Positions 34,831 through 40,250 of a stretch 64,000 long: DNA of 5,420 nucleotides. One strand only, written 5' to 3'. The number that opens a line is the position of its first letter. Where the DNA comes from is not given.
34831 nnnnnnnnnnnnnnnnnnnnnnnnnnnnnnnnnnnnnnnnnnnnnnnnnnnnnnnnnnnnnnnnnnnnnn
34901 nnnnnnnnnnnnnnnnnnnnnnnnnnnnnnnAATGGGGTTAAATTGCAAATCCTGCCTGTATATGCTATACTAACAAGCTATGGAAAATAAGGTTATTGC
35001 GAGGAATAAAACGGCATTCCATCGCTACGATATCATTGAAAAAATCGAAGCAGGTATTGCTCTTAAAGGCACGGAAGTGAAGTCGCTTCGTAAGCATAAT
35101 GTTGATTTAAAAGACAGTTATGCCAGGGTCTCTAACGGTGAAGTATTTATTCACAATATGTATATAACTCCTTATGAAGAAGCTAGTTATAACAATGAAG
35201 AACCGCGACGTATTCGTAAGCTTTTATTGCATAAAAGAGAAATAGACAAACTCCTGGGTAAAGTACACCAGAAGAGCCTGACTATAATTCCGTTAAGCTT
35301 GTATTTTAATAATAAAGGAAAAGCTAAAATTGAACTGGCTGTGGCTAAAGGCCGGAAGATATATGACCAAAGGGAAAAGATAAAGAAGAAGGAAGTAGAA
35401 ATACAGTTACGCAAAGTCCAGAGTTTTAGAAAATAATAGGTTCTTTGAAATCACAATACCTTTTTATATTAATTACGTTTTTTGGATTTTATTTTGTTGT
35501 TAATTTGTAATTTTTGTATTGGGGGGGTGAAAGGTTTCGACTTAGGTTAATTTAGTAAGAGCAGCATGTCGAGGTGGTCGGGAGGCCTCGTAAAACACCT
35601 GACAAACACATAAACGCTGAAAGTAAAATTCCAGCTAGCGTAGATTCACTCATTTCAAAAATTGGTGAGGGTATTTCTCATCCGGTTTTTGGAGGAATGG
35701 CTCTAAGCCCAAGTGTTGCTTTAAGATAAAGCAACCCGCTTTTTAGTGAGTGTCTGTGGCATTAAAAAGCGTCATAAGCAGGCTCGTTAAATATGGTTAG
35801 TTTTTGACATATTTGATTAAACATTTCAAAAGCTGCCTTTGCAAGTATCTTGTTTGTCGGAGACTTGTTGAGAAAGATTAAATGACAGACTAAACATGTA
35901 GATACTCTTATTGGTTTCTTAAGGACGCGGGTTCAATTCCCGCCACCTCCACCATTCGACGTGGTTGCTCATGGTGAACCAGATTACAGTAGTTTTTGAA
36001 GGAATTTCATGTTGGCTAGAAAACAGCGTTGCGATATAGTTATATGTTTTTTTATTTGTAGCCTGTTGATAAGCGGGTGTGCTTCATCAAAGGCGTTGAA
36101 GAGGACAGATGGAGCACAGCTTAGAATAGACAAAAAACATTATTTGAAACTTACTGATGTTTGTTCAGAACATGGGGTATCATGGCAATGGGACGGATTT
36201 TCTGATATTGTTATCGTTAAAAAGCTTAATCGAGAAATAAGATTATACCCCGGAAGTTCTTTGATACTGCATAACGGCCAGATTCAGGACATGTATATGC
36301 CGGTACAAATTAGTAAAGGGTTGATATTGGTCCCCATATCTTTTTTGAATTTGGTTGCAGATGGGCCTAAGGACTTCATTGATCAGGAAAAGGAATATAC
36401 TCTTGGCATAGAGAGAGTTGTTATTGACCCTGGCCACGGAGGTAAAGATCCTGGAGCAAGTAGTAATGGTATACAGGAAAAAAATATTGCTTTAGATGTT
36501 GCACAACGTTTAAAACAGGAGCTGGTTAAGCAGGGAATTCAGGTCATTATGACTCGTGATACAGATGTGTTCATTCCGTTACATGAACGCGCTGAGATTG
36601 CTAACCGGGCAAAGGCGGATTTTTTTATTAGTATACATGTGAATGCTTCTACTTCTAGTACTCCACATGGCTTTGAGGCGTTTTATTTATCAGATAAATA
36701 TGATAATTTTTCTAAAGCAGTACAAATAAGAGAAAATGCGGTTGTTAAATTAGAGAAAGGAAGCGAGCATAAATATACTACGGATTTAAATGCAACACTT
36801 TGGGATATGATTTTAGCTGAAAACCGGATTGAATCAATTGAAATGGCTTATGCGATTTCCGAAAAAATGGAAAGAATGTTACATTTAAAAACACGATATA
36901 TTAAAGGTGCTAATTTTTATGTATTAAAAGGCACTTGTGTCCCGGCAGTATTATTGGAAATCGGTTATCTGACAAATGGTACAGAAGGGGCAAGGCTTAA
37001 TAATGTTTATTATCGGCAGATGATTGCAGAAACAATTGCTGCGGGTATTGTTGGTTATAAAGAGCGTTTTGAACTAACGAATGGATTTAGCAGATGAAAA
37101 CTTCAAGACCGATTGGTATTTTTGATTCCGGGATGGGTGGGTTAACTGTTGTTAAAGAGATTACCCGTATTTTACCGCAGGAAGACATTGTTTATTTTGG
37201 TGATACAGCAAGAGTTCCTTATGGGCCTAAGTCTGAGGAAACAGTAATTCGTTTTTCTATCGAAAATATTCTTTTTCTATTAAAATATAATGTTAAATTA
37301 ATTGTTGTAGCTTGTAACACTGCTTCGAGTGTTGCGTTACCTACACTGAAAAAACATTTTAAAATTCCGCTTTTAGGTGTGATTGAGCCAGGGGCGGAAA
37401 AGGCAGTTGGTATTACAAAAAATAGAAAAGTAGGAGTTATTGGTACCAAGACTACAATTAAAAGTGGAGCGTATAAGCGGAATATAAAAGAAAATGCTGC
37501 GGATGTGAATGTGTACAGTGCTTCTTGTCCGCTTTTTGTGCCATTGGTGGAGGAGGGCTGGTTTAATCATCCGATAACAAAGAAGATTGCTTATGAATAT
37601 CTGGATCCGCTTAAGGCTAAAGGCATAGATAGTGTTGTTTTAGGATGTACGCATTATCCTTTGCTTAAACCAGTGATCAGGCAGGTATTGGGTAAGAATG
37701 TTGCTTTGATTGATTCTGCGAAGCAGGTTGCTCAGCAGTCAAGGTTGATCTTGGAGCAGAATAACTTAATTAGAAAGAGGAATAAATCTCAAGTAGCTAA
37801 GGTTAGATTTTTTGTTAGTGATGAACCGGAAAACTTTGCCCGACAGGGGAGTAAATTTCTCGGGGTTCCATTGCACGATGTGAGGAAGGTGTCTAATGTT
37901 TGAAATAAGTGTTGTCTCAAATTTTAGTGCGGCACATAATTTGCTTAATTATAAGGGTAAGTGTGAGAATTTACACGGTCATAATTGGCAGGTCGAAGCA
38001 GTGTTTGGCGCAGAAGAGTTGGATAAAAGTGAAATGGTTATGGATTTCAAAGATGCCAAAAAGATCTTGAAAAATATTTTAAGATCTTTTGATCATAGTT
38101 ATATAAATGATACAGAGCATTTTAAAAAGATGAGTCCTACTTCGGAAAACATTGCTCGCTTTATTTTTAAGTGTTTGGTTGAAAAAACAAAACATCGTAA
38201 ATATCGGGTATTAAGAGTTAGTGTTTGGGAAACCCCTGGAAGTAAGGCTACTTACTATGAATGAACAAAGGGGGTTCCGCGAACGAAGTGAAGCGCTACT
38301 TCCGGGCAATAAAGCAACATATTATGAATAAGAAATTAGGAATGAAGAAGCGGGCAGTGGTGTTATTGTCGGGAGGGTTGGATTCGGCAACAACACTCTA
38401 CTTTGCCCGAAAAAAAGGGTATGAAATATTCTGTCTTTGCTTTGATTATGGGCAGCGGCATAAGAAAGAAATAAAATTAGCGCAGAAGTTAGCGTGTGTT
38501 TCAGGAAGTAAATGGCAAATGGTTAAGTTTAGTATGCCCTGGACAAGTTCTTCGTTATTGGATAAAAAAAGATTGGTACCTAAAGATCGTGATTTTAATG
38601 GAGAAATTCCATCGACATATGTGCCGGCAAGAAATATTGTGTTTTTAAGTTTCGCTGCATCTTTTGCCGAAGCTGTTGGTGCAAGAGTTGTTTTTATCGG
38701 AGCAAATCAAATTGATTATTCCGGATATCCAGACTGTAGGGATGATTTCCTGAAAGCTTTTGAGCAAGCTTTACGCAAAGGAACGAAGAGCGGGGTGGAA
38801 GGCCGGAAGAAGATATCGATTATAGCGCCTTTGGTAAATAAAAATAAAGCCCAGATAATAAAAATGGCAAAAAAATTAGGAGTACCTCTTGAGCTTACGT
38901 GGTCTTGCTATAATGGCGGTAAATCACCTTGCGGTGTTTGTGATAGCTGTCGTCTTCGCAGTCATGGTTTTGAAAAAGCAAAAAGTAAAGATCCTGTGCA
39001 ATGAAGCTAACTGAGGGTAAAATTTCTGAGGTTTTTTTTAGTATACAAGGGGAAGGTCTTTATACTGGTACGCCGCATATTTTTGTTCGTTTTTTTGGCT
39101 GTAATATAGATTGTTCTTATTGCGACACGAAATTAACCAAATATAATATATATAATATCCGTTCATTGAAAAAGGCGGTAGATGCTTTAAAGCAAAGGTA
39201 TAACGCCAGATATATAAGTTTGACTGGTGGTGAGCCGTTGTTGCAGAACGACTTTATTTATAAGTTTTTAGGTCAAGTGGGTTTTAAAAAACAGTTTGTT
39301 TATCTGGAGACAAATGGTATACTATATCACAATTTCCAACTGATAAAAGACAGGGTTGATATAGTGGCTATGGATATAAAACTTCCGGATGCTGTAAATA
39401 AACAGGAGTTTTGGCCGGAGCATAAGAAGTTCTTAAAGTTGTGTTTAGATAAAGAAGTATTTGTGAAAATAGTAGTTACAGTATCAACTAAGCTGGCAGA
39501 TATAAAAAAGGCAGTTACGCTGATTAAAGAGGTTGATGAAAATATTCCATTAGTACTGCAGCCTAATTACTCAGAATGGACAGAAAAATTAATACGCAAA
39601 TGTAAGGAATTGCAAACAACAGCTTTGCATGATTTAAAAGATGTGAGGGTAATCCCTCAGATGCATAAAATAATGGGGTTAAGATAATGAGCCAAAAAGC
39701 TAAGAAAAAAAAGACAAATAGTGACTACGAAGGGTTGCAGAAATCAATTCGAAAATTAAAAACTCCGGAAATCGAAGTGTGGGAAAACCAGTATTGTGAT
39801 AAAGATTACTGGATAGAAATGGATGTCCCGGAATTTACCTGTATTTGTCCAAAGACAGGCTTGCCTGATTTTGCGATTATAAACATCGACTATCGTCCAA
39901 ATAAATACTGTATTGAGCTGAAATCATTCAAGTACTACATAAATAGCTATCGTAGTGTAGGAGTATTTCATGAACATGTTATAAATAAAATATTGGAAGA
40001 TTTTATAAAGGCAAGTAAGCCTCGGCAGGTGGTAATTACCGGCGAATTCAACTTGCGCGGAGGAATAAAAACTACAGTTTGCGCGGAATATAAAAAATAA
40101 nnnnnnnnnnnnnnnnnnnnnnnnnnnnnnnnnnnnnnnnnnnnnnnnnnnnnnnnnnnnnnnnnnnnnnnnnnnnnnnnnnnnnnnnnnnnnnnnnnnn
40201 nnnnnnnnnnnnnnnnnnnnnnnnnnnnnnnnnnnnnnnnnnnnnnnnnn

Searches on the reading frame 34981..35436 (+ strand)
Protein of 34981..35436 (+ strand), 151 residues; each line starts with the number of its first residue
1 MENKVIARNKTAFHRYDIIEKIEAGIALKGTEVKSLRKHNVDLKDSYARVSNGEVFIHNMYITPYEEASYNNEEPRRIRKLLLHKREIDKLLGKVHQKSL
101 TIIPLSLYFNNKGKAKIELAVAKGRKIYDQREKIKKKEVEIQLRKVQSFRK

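Call 10: search_protein_families(library=pfam, proteins=[window:34981-35436:+], max_evalue=0.001)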
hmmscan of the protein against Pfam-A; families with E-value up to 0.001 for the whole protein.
window:34981-35436:+ (151 aa): 1 family
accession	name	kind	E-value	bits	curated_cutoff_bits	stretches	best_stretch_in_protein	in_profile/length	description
PF01668.23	SmpB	-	4.2e-55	186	27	1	6-145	1-139/143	SmpB protein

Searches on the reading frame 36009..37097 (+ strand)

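Call 10: search_protein_families(library=pfam, proteins=[window:36009-37097:+], max_evalue=0.001)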
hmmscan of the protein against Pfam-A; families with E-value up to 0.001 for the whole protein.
window:36009-37097:+ (362 aa): 2 families
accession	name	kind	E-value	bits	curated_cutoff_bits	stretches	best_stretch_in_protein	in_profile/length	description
PF01520.23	Amidase_3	-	2.5e-55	187.6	27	1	137-347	1-172/174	N-acetylmuramoyl-L-alanine amidase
PF07833.16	Cu_amine_oxidN1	-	2.1e-09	37.7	24.2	1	35-114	11-90/108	Copper amine oxidase N-terminal domain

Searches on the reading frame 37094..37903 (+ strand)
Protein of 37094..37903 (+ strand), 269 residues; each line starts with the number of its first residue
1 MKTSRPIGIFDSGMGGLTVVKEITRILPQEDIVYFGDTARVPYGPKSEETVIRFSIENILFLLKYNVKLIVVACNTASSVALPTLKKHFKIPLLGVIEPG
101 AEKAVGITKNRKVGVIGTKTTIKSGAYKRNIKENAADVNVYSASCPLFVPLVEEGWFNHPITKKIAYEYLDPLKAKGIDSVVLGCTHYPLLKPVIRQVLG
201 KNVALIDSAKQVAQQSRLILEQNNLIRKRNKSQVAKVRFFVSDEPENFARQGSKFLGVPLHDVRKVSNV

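Call 10: search_protein_families(library=pfam, proteins=[window:37094-37903:+], max_evalue=0.001)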
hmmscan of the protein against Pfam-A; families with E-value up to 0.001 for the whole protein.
window:37094-37903:+ (269 aa): 1 family
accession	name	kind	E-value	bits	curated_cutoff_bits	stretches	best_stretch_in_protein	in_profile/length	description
PF01177.27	Asp_Glu_race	-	1.7e-24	87.2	31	1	19-214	12-209/211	Asp/Glu/Hydantoin racemase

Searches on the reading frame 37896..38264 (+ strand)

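Call 10: search_protein_families(library=pfam, proteins=[window:37896-38264:+], max_evalue=0.001)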
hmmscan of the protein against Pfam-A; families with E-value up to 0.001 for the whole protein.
window:37896-38264:+ (122 aa): 1 family
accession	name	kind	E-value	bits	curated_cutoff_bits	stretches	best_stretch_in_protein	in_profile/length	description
PF01242.24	PTPS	-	8.2e-42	142.4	22.4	1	3-121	1-119/121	6-pyruvoyl tetrahydropterin synthase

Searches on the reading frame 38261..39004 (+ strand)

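Call 10: search_protein_families(library=pfam, proteins=[window:38261-39004:+], max_evalue=0.001)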
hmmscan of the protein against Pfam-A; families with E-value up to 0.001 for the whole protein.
window:38261-39004:+ (247 aa): 5 families
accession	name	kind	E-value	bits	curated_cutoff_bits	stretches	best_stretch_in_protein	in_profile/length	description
PF06508.19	QueC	-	6.4e-73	245.2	22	1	31-240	1-209/210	Queuosine biosynthesis protein QueC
PF02568.20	ThiI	-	5.4e-09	36.4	20.5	1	28-80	2-55/197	Thiamine biosynthesis protein (ThiI)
PF03054.22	tRNA_Me_trans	-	0.00018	21.7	20.6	1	31-88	2-56/202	tRNA methyl transferase HUP domain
PF00733.27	Asn_synthase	-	0.00032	20.9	21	1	31-89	19-78/354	Asparagine synthase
PF01171.26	ATP_bind_3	-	0.0006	20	27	0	33-78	3-54/182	PP-loop family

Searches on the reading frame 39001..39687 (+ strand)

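Call 10: search_protein_families(library=pfam, proteins=[window:39001-39687:+], max_evalue=0.001)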
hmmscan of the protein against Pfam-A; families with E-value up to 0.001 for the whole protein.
window:39001-39687:+ (228 aa): 2 families
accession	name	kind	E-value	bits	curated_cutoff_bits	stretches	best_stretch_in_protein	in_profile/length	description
PF04055.27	Radical_SAM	-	2.4e-15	57.6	29.5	1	31-151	4-139/166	Radical SAM superfamily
PF13353.11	Fer4_12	-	2.5e-08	34.7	22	1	16-115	2-100/137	4Fe-4S single cluster domain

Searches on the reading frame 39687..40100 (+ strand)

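Call 37: search_protein_families(library=pfam, proteins=[window:39687-40100:+], max_evalue=0.00001)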
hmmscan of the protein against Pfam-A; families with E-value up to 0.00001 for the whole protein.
window:39687-40100:+ (137 aa): 1 family
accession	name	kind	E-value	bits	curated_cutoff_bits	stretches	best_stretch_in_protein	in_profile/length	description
PF14489.11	QueF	-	2.8e-29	101.6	27.3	1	60-137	1-78/81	QueF-like protein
